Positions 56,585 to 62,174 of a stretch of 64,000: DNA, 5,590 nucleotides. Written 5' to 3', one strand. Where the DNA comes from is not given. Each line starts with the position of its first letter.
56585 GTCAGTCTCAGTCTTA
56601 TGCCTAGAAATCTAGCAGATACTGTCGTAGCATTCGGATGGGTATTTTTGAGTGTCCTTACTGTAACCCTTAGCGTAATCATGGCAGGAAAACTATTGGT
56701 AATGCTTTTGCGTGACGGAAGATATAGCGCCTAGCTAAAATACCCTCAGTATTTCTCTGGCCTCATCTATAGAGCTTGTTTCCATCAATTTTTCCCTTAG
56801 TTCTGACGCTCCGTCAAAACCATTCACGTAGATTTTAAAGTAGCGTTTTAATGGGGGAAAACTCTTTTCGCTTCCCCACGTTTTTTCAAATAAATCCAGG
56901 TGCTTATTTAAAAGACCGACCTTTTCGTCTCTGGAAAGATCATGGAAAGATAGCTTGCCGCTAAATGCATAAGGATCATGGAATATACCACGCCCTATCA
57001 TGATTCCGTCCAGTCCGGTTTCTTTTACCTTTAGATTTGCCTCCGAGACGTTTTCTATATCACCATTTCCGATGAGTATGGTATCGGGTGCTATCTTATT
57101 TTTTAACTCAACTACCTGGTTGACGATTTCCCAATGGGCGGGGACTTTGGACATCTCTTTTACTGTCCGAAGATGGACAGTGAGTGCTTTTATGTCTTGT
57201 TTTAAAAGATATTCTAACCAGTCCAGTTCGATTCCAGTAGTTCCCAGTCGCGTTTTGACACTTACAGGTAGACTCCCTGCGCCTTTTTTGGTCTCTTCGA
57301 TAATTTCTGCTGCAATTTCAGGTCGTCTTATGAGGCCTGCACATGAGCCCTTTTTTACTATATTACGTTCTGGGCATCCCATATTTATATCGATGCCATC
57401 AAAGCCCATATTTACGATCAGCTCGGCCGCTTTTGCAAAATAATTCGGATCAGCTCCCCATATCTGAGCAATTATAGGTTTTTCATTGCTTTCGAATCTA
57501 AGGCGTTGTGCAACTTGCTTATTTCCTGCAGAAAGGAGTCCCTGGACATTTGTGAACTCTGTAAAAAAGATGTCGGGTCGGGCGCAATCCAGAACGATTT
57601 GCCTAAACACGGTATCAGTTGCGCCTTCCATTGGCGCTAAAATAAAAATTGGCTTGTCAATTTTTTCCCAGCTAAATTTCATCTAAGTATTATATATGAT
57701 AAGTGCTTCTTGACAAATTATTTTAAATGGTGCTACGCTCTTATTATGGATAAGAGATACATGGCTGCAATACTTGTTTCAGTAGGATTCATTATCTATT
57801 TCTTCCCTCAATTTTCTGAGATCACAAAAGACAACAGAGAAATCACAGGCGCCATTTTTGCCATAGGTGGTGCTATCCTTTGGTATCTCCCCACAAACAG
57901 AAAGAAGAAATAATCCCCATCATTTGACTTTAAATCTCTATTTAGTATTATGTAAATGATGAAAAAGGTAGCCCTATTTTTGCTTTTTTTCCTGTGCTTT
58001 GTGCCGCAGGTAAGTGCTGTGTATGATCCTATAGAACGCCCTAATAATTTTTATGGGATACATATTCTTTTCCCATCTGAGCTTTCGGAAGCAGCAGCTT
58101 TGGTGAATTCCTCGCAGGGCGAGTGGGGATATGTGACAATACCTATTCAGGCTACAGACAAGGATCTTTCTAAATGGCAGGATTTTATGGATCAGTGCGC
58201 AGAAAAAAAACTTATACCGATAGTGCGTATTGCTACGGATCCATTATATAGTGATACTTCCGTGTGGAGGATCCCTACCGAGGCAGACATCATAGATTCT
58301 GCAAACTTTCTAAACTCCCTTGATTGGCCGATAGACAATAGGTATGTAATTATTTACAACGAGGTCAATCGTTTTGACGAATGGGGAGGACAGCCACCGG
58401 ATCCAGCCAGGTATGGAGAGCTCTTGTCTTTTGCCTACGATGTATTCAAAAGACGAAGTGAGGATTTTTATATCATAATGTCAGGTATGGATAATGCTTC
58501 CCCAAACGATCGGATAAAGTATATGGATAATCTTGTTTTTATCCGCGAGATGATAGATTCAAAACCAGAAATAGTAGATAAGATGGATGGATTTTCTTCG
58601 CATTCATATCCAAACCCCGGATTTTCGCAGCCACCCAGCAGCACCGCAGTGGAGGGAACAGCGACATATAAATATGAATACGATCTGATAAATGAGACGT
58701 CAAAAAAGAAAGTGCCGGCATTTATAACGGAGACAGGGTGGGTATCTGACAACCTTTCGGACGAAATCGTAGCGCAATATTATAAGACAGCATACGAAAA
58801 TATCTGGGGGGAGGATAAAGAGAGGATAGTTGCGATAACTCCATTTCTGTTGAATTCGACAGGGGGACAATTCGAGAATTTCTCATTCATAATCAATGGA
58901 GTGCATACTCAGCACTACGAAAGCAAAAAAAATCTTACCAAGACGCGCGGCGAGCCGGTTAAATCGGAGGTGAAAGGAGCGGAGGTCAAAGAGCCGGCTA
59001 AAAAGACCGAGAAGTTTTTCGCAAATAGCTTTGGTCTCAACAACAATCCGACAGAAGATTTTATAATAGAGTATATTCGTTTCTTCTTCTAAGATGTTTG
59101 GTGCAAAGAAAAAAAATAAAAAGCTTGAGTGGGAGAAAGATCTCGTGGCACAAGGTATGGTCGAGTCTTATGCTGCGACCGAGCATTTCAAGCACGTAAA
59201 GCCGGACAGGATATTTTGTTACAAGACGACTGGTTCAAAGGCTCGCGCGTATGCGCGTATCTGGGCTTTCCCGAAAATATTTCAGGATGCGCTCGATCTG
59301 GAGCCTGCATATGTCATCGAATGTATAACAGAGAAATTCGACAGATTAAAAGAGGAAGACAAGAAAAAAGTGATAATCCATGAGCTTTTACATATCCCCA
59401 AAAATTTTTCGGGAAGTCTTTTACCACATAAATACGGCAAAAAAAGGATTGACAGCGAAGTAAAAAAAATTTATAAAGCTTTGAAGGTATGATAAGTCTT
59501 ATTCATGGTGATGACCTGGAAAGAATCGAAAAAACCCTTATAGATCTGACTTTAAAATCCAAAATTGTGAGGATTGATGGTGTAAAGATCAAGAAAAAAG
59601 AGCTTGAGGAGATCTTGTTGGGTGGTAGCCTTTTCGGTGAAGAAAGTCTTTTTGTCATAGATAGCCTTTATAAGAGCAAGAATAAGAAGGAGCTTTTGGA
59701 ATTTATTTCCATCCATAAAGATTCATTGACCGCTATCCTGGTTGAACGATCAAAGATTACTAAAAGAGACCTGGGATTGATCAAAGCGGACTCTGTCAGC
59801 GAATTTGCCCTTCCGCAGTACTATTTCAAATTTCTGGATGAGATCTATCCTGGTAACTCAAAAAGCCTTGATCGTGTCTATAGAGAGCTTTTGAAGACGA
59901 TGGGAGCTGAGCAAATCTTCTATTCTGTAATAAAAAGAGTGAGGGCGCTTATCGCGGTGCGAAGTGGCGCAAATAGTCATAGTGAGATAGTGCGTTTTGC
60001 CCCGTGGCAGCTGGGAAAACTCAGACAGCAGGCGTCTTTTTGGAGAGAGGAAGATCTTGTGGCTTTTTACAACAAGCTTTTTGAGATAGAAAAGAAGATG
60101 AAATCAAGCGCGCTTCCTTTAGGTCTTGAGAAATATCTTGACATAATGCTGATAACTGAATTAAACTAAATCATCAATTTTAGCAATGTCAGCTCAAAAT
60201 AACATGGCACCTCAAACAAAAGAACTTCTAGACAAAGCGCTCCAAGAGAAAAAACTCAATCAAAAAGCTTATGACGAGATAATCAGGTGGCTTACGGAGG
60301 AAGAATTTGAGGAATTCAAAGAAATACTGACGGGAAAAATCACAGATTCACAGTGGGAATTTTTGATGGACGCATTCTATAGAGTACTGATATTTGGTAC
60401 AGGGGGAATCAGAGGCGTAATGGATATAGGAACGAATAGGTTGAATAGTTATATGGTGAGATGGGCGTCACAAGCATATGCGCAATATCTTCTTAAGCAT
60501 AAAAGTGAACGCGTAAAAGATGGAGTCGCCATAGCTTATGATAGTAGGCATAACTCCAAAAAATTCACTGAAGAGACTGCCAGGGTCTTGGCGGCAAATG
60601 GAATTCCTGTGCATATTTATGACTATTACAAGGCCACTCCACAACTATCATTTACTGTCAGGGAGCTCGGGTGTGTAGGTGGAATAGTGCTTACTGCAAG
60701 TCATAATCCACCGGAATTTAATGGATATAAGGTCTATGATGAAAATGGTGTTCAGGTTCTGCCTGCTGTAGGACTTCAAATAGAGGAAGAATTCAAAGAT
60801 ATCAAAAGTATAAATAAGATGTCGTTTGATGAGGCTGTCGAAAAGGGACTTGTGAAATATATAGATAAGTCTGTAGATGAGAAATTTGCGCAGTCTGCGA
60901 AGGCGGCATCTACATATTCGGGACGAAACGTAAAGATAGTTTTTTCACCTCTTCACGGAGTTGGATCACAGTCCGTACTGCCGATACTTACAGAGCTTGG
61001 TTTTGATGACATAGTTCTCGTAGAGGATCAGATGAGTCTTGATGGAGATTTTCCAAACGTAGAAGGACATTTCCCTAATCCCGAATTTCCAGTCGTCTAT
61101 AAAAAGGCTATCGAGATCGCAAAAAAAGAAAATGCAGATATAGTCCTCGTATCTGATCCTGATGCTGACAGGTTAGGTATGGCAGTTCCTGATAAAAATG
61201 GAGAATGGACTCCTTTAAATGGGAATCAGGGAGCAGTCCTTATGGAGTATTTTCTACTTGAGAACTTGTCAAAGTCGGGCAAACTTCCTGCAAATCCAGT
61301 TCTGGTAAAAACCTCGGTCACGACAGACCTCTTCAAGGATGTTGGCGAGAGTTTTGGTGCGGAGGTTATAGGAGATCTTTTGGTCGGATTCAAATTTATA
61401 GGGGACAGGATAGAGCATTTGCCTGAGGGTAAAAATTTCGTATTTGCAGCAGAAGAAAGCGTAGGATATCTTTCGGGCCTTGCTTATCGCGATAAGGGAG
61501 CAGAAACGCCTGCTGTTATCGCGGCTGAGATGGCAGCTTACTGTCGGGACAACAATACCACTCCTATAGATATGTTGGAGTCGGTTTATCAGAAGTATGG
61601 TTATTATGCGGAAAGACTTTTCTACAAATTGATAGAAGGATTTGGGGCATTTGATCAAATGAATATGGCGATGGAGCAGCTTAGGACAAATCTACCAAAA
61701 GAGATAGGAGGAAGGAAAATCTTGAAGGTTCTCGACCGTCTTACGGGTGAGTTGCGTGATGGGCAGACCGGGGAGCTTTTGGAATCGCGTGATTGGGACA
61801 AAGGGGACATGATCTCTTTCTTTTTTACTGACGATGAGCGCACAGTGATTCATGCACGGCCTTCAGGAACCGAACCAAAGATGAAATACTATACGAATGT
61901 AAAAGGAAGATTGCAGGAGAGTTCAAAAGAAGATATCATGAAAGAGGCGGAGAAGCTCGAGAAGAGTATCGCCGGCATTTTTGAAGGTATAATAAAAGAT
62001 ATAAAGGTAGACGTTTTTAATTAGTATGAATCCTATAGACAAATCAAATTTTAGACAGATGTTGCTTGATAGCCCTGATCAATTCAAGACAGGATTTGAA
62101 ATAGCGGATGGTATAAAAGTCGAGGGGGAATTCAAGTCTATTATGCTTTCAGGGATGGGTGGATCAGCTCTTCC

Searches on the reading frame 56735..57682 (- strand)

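Call 11: search_protein_families(library=pfam, proteins=[window:56735-57682:-], max_evalue=0.001)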
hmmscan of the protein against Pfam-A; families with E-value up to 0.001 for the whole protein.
window:56735-57682:- (315 aa): 1 family
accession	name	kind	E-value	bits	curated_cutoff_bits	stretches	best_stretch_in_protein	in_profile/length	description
PF01207.24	Dus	-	9.2e-54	183.1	20.4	1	14-310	1-300/311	Dihydrouridine synthase (Dus)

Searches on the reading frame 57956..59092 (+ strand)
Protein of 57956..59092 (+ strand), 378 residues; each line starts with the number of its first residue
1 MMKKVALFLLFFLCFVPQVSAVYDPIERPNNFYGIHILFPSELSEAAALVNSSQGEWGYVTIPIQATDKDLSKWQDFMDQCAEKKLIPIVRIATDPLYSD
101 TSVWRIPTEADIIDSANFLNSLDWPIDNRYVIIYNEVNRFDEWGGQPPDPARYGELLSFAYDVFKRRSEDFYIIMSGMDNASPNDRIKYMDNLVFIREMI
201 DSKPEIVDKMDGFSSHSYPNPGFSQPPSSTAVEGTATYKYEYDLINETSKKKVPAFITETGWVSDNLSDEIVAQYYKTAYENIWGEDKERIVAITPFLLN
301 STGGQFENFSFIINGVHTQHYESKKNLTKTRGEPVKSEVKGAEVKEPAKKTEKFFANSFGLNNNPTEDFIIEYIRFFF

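Call 11: search_protein_families(library=pfam, proteins=[window:57956-59092:+], max_evalue=0.001)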
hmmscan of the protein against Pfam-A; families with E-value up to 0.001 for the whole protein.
window:57956-59092:+ (378 aa): 0 families

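Call 74: search_protein_families(library=pfam, proteins=[window:57956-59092:+], max_evalue=1)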
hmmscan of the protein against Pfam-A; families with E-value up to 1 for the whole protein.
window:57956-59092:+ (378 aa): 1 family
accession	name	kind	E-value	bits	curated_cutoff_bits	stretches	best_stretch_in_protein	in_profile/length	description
PF00150.24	Cellulase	-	0.015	15.2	23.5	1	203-278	181-255/272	Cellulase (glycosyl hydrolase family 5)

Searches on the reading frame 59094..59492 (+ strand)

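Call 11: search_protein_families(library=pfam, proteins=[window:59094-59492:+], max_evalue=0.001)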
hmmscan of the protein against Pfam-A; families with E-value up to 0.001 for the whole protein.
window:59094-59492:+ (132 aa): 1 family
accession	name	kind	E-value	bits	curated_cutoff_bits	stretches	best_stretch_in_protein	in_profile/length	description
PF18894.6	PhageMetallopep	-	2.2e-21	76.8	23.7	1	12-130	2-133/134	Putative phage metallopeptidase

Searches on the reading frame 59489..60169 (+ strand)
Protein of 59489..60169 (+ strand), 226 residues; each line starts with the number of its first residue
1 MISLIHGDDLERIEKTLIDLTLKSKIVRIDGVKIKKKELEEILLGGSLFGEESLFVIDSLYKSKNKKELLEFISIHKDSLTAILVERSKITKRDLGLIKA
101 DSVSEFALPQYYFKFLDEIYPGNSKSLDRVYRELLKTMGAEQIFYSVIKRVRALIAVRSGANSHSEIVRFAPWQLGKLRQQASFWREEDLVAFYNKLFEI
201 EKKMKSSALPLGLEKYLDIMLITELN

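Call 11: search_protein_families(library=pfam, proteins=[window:59489-60169:+], max_evalue=0.001)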
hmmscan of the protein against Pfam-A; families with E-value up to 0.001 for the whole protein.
window:59489-60169:+ (226 aa): 1 family
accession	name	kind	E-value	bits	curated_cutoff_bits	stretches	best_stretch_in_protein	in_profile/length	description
PF21694.2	DNA_pol3_delta_C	-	1.6e-05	25.3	27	1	112-208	4-107/121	DNA polymerase III delta subunit, C-terminal domain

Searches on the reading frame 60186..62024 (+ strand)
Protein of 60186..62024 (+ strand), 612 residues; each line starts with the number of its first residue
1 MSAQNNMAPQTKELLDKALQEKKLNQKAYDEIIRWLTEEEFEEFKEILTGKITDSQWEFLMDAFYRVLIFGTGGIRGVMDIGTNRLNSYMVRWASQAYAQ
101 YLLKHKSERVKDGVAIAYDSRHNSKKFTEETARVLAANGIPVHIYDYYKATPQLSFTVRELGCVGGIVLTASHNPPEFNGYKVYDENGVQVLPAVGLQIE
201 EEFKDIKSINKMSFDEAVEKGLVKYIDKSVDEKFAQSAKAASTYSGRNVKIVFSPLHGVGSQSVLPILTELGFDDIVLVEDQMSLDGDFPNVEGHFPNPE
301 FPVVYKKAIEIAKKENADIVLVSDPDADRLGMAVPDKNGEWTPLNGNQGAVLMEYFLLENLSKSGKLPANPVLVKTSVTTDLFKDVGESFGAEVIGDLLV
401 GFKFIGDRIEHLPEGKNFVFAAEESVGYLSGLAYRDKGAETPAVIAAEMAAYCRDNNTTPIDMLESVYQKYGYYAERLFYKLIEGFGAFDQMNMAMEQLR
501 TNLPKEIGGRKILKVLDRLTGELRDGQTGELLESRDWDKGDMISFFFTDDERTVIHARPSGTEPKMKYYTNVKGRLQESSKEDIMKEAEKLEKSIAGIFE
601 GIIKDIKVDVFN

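Call 11: search_protein_families(library=pfam, proteins=[window:60186-62024:+], max_evalue=0.001)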
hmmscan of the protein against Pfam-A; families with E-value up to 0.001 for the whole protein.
window:60186-62024:+ (612 aa): 3 families
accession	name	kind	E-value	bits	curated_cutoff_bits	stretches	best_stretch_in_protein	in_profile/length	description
PF02878.22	PGM_PMM_I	-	3.6e-38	130.8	22.5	1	69-208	3-136/138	Phosphoglucomutase/phosphomannomutase, alpha/beta/alpha domain I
PF02879.22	PGM_PMM_II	-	1.9e-22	80.2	29.3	1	235-339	8-103/103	Phosphoglucomutase/phosphomannomutase, alpha/beta/alpha domain II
PF02880.22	PGM_PMM_III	-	1.8e-08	34.9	20.7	1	353-471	9-115/115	Phosphoglucomutase/phosphomannomutase, alpha/beta/alpha domain III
